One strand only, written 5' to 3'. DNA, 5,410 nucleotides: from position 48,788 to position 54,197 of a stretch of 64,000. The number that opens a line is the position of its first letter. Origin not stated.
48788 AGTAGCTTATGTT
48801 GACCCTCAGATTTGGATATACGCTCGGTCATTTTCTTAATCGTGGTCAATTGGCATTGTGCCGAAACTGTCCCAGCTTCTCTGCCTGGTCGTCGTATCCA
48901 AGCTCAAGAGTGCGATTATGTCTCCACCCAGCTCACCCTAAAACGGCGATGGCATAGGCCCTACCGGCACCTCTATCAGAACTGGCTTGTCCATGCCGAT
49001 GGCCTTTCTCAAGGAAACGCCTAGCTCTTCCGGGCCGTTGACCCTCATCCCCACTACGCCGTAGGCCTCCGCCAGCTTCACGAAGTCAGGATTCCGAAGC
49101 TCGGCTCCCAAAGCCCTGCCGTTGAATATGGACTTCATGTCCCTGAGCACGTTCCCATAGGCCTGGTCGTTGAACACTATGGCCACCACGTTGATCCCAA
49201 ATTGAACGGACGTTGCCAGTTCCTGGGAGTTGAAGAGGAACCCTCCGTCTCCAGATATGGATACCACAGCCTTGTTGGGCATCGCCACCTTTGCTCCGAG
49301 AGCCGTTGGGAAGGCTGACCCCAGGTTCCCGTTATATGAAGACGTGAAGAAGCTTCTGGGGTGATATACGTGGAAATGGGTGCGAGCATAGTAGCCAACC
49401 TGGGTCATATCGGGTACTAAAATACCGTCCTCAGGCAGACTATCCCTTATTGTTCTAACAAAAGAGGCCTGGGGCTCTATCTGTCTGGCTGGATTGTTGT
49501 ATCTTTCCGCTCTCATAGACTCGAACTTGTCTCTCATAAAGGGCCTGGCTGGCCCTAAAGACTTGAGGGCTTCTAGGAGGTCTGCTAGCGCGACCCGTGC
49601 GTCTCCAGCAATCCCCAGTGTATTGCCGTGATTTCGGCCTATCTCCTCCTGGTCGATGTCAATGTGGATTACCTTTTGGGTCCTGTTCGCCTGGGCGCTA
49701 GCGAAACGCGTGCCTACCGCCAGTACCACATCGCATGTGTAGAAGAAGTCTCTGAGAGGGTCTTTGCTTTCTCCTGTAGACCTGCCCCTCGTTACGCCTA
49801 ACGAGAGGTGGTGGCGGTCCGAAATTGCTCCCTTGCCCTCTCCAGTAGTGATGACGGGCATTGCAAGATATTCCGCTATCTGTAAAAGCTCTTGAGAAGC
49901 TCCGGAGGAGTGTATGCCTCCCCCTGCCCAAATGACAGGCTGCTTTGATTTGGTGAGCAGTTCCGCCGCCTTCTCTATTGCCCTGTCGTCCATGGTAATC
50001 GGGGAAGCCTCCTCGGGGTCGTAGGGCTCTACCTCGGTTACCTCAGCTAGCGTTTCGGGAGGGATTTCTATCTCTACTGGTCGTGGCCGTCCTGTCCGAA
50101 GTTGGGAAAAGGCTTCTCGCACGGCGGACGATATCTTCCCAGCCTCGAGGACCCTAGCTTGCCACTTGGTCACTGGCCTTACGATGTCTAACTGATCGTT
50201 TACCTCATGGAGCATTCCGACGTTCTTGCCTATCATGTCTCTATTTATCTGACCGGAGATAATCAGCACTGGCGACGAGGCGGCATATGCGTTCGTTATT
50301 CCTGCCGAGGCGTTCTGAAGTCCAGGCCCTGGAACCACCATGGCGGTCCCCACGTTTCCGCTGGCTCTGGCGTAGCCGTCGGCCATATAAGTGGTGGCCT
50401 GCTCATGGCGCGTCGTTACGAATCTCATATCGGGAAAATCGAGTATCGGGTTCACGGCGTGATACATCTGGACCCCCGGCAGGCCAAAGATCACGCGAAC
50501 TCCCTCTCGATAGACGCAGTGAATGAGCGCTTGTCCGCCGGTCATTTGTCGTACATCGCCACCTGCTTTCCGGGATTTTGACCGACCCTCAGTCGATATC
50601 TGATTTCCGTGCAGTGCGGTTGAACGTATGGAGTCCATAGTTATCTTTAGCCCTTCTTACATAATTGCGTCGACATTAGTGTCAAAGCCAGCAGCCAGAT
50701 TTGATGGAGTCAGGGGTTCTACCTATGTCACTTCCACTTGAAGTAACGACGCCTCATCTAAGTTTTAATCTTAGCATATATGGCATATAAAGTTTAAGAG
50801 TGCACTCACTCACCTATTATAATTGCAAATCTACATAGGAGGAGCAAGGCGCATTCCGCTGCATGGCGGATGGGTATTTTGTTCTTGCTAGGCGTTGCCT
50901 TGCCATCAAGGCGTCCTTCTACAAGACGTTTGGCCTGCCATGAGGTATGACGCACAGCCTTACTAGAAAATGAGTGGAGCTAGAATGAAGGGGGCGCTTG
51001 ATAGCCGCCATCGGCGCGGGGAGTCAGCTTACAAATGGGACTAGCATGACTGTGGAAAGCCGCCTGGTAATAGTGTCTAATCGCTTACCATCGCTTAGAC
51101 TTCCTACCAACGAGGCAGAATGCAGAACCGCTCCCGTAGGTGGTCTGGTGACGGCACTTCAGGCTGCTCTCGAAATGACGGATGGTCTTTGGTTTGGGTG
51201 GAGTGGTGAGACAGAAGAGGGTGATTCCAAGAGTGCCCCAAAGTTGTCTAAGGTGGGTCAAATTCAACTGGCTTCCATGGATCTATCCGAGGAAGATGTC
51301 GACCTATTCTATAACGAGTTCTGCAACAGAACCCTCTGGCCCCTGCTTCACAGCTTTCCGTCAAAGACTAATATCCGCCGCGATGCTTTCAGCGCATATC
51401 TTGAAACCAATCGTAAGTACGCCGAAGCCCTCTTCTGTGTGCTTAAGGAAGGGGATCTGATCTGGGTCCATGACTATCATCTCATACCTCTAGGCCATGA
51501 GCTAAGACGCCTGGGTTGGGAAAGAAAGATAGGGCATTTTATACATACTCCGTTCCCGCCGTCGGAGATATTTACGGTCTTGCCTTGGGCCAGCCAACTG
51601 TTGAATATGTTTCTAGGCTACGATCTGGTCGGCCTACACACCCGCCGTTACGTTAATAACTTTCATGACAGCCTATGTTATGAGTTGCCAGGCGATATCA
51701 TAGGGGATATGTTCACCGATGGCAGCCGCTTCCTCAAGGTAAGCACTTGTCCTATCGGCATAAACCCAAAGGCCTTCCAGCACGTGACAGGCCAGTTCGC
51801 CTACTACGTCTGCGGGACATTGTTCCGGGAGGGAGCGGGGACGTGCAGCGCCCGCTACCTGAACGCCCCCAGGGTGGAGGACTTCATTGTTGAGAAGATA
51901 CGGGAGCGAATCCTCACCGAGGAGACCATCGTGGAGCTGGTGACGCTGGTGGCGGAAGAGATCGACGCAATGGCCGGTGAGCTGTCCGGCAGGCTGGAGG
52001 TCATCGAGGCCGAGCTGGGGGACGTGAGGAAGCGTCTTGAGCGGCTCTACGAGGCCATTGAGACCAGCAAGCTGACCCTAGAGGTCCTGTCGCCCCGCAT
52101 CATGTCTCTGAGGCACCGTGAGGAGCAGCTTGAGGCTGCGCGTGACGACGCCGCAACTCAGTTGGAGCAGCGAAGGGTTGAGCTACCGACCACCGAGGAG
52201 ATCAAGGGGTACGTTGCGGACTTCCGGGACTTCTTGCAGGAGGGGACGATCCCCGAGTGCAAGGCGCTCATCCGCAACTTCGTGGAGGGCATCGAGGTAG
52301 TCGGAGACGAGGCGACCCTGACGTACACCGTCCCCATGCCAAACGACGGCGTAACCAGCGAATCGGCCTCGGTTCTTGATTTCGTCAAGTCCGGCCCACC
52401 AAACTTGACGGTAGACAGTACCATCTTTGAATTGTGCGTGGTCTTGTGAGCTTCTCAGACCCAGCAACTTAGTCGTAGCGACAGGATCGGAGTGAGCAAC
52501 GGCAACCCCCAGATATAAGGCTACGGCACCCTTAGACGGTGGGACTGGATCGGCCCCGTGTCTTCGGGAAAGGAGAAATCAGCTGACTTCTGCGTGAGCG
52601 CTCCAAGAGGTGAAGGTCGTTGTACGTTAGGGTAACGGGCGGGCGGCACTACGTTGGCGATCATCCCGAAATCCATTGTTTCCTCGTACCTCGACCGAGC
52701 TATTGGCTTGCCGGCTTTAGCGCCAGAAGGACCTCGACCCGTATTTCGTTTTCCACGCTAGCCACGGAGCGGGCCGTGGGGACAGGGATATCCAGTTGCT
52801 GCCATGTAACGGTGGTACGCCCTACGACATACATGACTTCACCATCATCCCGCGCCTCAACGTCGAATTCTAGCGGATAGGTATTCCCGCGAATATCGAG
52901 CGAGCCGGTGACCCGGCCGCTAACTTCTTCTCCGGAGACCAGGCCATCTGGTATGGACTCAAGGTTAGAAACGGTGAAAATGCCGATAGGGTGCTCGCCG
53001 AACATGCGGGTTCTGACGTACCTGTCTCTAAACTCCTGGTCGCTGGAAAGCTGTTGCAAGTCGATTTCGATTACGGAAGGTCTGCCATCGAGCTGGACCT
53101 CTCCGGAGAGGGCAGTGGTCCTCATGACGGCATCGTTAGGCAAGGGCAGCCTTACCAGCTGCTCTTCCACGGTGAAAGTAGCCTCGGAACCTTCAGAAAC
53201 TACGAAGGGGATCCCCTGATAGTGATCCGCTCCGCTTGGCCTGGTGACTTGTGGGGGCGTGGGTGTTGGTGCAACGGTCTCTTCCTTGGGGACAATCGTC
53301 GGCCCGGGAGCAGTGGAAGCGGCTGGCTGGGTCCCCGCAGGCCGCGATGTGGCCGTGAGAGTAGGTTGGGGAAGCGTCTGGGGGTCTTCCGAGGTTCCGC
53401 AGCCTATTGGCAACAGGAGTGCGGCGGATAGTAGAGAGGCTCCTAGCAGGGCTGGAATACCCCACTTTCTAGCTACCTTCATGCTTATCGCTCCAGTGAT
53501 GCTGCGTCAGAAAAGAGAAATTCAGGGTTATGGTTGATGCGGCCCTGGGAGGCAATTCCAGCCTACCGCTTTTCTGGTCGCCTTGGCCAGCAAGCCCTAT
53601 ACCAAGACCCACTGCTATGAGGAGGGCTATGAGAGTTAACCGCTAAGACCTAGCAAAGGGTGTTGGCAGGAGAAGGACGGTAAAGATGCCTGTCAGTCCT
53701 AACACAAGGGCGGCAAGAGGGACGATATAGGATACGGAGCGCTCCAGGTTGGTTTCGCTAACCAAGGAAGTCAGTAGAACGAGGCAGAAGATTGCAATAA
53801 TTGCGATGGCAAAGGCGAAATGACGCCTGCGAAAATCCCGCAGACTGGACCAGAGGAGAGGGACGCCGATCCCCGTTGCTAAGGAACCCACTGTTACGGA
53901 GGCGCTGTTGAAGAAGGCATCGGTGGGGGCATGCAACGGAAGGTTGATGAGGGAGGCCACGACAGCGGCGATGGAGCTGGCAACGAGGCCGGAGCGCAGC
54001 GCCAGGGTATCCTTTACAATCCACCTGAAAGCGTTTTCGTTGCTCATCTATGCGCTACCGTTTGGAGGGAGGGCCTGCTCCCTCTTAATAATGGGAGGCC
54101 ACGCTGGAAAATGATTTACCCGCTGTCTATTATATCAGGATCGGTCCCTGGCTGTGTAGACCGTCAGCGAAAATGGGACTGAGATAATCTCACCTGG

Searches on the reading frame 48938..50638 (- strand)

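Call 75: search_protein_families(library=pfam, proteins=[window:48938-50638:-], max_evalue=0.01)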
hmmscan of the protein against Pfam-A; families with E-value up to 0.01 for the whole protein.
window:48938-50638:- (566 aa): 3 families
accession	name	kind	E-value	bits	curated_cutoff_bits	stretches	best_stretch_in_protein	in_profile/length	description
PF02775.26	TPP_enzyme_C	-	5.8e-40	137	21.9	1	410-557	1-151/151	Thiamine pyrophosphate enzyme, C-terminal TPP binding domain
PF00205.28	TPP_enzyme_M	-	1.3e-34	119.3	30.4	1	221-354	1-137/137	Thiamine pyrophosphate enzyme, central domain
PF02776.23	TPP_enzyme_N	-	1.8e-32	112.1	26.8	1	32-150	1-117/119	Thiamine pyrophosphate enzyme, N-terminal TPP binding domain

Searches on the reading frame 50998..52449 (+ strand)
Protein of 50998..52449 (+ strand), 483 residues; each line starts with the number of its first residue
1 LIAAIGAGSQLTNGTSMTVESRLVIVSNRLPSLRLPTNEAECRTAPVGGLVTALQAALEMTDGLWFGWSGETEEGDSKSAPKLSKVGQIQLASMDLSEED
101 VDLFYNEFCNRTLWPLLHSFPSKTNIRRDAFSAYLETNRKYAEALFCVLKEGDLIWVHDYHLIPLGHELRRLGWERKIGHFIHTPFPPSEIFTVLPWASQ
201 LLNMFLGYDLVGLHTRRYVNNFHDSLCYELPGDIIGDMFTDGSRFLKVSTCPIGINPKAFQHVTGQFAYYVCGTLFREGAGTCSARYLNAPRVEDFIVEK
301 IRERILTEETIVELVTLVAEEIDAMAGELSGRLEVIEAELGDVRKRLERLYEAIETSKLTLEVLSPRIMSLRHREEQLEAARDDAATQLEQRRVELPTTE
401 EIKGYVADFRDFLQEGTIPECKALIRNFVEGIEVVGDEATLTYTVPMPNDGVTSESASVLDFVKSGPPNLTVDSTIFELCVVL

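Call 75: search_protein_families(library=pfam, proteins=[window:50998-52449:+], max_evalue=0.01)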
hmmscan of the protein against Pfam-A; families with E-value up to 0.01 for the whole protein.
window:50998-52449:+ (483 aa): 2 families
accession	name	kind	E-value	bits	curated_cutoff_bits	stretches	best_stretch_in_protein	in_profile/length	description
PF00982.27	Glyco_transf_20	-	7.4e-54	183.7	32.5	1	22-263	2-254/473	Glycosyltransferase family 20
PF13408.12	Zn_ribbon_recom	-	8.1e-05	23.4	25.3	1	265-302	22-58/58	Recombinase zinc beta ribbon domain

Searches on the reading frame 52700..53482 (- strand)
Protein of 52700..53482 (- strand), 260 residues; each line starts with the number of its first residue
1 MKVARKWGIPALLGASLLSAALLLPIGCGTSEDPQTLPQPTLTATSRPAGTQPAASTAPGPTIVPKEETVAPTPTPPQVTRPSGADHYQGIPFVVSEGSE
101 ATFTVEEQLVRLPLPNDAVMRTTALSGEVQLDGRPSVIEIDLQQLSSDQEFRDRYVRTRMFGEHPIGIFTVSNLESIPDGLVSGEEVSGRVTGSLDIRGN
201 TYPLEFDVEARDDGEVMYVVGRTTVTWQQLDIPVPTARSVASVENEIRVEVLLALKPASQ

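Call 75: search_protein_families(library=pfam, proteins=[window:52700-53482:-], max_evalue=0.01)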
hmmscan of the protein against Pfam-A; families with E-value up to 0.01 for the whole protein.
window:52700-53482:- (260 aa): 1 family
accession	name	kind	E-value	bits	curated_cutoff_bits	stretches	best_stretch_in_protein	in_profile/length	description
PF04264.18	YceI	-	7.3e-08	33.4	23.7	1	97-252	6-147/150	YceI-like domain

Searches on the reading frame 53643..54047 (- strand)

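Call 3: search_protein_families(library=pfam, proteins=[window:53643-54047:-], max_evalue=0.01)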
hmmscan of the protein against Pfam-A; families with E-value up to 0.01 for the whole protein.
window:53643-54047:- (134 aa): 1 family
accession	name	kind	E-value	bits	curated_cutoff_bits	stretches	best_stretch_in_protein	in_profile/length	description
PF25592.1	DUF7937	-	0.008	15.5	31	1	16-131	281-399/402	Domain of unknown function (DUF7937)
